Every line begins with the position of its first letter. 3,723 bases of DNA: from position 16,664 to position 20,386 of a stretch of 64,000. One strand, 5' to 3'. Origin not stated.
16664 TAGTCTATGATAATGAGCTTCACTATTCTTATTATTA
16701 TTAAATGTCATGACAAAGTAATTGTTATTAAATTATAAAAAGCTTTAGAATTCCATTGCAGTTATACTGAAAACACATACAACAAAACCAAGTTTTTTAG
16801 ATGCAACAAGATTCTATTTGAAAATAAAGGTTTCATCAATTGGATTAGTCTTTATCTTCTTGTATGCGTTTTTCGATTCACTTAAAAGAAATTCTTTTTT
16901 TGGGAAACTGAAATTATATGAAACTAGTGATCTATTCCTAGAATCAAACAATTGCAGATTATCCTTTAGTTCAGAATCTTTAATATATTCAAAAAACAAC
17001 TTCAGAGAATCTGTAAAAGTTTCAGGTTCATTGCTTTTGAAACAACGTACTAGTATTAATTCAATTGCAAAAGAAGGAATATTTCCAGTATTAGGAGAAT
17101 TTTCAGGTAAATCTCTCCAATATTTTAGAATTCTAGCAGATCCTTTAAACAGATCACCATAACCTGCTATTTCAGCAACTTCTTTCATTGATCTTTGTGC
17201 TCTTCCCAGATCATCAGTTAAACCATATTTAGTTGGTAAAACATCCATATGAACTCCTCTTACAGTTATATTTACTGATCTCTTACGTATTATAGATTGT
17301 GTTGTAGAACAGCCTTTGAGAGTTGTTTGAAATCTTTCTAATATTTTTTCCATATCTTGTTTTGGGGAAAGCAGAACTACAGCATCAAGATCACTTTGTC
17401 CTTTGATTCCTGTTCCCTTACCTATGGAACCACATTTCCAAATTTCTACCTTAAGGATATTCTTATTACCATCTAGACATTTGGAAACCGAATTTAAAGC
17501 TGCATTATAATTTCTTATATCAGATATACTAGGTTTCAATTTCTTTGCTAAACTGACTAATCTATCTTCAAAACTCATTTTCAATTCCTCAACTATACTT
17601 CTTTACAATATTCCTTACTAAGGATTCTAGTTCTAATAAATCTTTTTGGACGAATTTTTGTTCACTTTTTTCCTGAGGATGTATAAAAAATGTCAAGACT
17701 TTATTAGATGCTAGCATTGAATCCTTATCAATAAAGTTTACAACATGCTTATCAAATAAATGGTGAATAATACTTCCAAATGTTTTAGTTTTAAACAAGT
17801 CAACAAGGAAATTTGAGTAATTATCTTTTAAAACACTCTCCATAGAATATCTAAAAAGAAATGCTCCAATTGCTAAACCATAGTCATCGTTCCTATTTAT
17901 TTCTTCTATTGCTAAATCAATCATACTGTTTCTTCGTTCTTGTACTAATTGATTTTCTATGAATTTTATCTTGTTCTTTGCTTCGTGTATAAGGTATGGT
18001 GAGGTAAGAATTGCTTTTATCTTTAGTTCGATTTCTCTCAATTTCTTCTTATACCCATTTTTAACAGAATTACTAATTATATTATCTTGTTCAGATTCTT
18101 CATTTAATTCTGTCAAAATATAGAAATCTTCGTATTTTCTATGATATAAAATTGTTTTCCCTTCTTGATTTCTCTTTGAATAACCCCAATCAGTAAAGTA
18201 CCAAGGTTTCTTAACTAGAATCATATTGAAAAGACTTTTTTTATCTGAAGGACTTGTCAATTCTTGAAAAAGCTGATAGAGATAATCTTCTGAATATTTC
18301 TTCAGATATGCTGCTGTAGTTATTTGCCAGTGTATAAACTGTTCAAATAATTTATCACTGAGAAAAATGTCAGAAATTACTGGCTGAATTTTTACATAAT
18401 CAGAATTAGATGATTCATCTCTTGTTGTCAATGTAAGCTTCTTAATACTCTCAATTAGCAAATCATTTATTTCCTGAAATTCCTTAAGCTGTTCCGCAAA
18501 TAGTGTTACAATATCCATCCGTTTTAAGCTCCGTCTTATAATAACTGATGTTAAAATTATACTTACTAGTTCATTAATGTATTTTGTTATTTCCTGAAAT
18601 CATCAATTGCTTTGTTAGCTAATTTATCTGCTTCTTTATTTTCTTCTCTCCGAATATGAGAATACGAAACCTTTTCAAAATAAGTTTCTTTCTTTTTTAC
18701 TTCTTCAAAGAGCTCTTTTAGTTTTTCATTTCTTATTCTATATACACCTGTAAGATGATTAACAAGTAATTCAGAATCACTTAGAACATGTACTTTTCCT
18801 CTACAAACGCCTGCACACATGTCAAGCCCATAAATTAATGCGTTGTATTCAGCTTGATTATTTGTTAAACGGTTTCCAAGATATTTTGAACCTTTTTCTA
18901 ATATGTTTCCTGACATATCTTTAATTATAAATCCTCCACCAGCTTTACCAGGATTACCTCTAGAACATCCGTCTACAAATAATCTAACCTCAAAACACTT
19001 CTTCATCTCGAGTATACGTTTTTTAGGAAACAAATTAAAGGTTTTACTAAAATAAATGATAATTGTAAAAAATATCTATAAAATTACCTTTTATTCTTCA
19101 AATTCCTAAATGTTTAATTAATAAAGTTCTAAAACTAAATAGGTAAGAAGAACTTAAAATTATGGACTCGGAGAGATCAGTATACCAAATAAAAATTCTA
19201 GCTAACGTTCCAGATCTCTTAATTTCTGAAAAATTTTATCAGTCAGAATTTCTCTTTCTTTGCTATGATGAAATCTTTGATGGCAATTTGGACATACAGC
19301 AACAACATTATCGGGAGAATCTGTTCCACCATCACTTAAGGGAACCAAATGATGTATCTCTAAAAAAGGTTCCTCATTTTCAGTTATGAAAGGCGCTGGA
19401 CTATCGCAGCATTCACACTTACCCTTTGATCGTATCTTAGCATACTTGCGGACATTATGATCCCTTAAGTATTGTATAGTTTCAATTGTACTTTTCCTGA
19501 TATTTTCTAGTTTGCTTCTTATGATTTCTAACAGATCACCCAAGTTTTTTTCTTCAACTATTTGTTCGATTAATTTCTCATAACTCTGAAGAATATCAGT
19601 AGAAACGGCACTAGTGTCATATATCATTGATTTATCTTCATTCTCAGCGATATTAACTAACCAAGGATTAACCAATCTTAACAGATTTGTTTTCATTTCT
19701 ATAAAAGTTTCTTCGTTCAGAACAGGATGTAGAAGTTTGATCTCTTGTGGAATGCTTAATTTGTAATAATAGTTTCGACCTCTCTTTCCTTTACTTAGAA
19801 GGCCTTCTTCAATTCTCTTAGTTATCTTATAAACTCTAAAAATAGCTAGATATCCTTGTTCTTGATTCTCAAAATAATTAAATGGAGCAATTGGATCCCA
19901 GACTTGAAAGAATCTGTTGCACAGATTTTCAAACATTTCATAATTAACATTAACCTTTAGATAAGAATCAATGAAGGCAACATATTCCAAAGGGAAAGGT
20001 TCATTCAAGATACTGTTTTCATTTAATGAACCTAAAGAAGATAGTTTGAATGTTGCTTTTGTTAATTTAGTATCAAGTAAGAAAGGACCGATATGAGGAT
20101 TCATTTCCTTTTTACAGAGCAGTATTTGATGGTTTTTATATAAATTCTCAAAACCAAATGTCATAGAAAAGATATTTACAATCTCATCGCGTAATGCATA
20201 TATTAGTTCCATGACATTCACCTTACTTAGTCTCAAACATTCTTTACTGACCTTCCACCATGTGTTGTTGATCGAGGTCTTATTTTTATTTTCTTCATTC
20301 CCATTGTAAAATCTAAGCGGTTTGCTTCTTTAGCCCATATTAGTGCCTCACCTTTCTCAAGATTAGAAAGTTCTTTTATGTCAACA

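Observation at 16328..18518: OAS-like nucleotidyltransferase coupled to a HEPN protein and a second minimal NTase: candidate archaeal OAS/RNase L-like or novel CBASS system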

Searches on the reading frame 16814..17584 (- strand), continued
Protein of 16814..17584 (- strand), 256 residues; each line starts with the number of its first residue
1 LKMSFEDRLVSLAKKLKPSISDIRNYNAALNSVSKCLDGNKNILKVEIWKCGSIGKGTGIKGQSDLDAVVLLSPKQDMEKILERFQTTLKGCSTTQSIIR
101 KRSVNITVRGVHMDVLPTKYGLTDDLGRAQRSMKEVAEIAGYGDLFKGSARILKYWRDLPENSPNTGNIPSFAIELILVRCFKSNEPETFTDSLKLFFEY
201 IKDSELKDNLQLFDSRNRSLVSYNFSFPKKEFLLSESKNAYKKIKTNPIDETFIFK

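Call 124: search_protein_families(library=padloc, proteins=[L007:1715-2596:+, L001:3449-4195:+, L016:2420-3175:+, L003:2447-3232:-], max_evalue=0.001)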
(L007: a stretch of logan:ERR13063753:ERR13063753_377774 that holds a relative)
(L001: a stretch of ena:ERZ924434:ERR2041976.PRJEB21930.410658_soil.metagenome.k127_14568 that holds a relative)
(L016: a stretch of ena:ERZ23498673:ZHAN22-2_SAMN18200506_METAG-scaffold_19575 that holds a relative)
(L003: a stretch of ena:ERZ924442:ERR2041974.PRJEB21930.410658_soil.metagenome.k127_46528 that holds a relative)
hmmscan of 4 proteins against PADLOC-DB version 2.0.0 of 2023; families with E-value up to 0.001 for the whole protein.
L007:1715-2596:+ (293 aa): 0 families

L001:3449-4195:+ (248 aa): 0 families

L016:2420-3175:+ (251 aa): 1 family
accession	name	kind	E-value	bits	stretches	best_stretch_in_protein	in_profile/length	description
PDLC04353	PDC-M04A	-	4.2e-07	27.6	1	2-199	5-177/232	-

L003:2447-3232:- (261 aa): 18 families
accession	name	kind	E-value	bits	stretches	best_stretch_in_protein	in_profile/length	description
PDLC00803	Cyclase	-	3.6e-70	234.5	1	1-259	1-252/253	oligonucleotide-cyclase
PDLC00808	Cyclase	-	8.4e-14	49.6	1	24-214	32-239/325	oligonucleotide-cyclase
PDLC00823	Cyclase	-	1.1e-13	49.5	1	25-251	27-252/285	oligonucleotide-cyclase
PDLC00802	Cyclase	-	1.7e-10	38.7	1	160-252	209-300/332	oligonucleotide-cyclase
PDLC00780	Cyclase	-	8.1e-09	33.1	1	4-130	10-143/388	oligonucleotide-cyclase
PDLC00776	Cyclase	-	8.8e-09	33.1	1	9-228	11-231/287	oligonucleotide-cyclase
PDLC00796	Cyclase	-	1.2e-08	32.7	1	30-250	32-264/432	oligonucleotide-cyclase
PDLC00774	Cyclase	-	5.1e-08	30.5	1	7-244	12-252/316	oligonucleotide-cyclase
PDLC00814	Cyclase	-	6.8e-08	30.2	1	40-193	45-208/295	oligonucleotide-cyclase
PDLC00805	Cyclase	-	2.4e-07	28.5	1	4-249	26-282/314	oligonucleotide-cyclase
PDLC00787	Cyclase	-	6.7e-07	26.9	1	1-126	1-136/333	oligonucleotide-cyclase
PDLC00815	Cyclase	-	1.1e-06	26.1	1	46-127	58-143/393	oligonucleotide-cyclase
PDLC00798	Cyclase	-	1.5e-06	25.9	1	38-127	40-133/344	oligonucleotide-cyclase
PDLC00816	Cyclase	-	1.1e-05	22.5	1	43-126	57-145/542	oligonucleotide-cyclase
PDLC00786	Cyclase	-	1.5e-05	22.5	0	30-72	34-75/293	oligonucleotide-cyclase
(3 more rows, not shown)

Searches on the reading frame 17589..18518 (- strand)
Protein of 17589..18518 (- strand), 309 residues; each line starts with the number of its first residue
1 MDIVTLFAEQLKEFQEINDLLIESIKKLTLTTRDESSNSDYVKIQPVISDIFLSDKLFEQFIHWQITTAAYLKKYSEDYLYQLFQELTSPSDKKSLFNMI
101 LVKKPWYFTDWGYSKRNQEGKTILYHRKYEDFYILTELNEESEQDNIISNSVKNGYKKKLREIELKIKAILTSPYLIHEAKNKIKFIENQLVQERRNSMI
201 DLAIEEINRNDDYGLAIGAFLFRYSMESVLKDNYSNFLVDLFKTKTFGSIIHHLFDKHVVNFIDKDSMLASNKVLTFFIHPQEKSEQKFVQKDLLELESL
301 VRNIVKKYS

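Call 8: search_protein_families(library=pfam, proteins=[window:17589-18518:-], max_evalue=0.1)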
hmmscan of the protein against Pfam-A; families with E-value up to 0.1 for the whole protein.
window:17589-18518:- (309 aa): 0 families

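Call 9: search_protein_families(library=ncbifam, proteins=[window:17589-18518:-], max_evalue=0.1)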
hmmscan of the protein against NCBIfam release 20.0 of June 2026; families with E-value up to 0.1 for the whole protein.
window:17589-18518:- (309 aa): 1 family
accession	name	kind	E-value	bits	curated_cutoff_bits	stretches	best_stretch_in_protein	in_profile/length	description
NF011042.0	PRK14472.1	equivalog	0.066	13.2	198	0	141-206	83-145/175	F0F1 ATP synthase subunit B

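Call 10: search_protein_families(library=padloc, proteins=[window:17589-18518:-], max_evalue=0.1)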
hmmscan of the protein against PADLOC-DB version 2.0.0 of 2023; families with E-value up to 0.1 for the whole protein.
window:17589-18518:- (309 aa): 0 families

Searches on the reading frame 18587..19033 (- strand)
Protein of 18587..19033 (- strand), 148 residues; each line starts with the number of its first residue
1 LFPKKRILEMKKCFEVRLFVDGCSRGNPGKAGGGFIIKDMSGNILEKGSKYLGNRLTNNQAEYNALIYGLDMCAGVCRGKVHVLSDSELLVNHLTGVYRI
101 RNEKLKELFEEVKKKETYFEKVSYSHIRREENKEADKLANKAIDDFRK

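Call 8: search_protein_families(library=pfam, proteins=[window:18587-19033:-], max_evalue=0.1)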
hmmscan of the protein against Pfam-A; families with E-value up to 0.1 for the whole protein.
window:18587-19033:- (148 aa): 2 families
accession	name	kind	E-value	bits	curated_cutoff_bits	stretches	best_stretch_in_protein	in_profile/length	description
PF13456.12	RVT_3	-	2.4e-23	82.8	21.6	1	20-142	2-123/123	Reverse transcriptase-like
PF00075.30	RNase_H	-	7.1e-13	49.4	25.8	1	16-143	4-140/141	RNase H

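Call 9: search_protein_families(library=ncbifam, proteins=[window:18587-19033:-], max_evalue=0.1)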
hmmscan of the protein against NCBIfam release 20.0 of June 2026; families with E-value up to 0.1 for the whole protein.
window:18587-19033:- (148 aa): 10 families
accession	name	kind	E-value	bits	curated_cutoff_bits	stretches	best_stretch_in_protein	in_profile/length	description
NF005567.0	PRK07238.1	equivalog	2e-33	116.2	326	1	19-146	7-134/378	bifunctional RNase H/acid phosphatase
NF041306.1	RnaseHI_Halo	equivalog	6.7e-30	104.4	300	1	7-145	61-197/197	ribonuclease HI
NF041175.1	RNAseHI_Thmprot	equivalog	5.1e-22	78.2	140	1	20-145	6-135/143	ribonuclease HI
NF005822.0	PRK07708.1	equivalog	4.1e-13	49.4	175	1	15-145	73-208/220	hypothetical protein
NF010482.0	PRK13907.1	equivalog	4.8e-13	49.3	231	1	17-143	3-125/128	ribonuclease H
NF001236.0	PRK00203.1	equivalog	1.1e-11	44.5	160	1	15-146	4-144/151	ribonuclease HI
TIGR04424.1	metallo_McbB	subfamily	0.022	14.4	65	1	86-132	13-60/286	McbB family protein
NF005116.0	PRK06548.1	equivalog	0.026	14.5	280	1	19-104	9-88/161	ribonuclease H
TIGR01850.1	argC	equivalog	0.038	13.2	233.6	1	62-140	67-146/345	N-acetyl-gamma-glutamyl-phosphate reductase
NF006433.0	PRK08719.1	subfamily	0.05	13.4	170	0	20-89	9-77/147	ribonuclease H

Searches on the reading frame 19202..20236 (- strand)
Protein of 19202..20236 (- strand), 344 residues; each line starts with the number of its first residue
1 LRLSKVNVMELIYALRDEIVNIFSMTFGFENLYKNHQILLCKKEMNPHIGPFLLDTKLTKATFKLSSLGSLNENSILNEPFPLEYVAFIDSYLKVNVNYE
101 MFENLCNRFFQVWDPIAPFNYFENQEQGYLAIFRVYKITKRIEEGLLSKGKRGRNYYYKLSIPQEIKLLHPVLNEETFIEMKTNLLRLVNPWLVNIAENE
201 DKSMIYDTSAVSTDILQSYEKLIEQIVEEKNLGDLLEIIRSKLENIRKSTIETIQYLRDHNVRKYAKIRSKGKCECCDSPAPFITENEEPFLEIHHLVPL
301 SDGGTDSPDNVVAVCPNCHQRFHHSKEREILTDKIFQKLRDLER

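Call 8: search_protein_families(library=pfam, proteins=[window:19202-20236:-], max_evalue=0.1)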
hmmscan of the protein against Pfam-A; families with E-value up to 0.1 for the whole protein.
window:19202-20236:- (344 aa): 5 families
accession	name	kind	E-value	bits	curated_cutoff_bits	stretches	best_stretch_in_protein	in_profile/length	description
PF01844.29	HNH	-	2.5e-12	47.2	21.4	1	274-324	1-46/47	HNH endonuclease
PF14279.12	HNH_5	-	4e-07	30.3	27.5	1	291-330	12-51/56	HNH endonuclease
PF13391.12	HNH_2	-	2.7e-05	24.4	21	1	274-324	1-60/66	HNH endonuclease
PF23382.1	DUF7097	-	0.018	15.4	27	1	261-328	66-141/175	Family of unknown function (DUF7097)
PF08274.17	Zn_Ribbon_YjdM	-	0.033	14.6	30.8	0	272-319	3-26/30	PhnA Zinc-Ribbon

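Call 9: search_protein_families(library=ncbifam, proteins=[window:19202-20236:-], max_evalue=0.1)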
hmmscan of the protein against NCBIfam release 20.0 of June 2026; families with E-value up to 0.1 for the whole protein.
window:19202-20236:- (344 aa): 2 families
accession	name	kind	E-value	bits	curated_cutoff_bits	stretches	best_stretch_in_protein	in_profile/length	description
NF040563.1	guided_IscB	equivalog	3.2e-13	49.5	175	1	238-335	155-248/314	RNA-guided endonuclease IscB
NF058586.1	HNHNucHlpB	equivalog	0.0021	18.4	130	1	270-330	5-55/99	HNH nuclease-like protein HlpB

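Call 10: search_protein_families(library=padloc, proteins=[window:19202-20236:-], max_evalue=0.1)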
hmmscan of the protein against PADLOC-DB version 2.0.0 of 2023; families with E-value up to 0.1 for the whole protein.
window:19202-20236:- (344 aa): 6 families
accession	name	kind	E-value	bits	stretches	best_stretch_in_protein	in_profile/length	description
PDLC03656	mREase_IV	-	3.8e-23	80.6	1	242-339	172-272/277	Type IV methyl-directed restriction enzyme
PDLC03662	mREase_IV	-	1.4e-08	31.8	1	245-320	456-532/560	Type IV methyl-directed restriction enzyme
PDLC03514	REase_II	-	3.9e-06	24.4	1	232-328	244-346/386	Type II restriction enzyme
PDLC02859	DpdF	-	0.00031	17.3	1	293-324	23-54/545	DpdF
PDLC00740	Effector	-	0.00044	17.1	1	255-324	13-99/391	Endonuclease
PDLC01999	SAVED1--SAVED_HNH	-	0.052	10.5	0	252-324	10-96/387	-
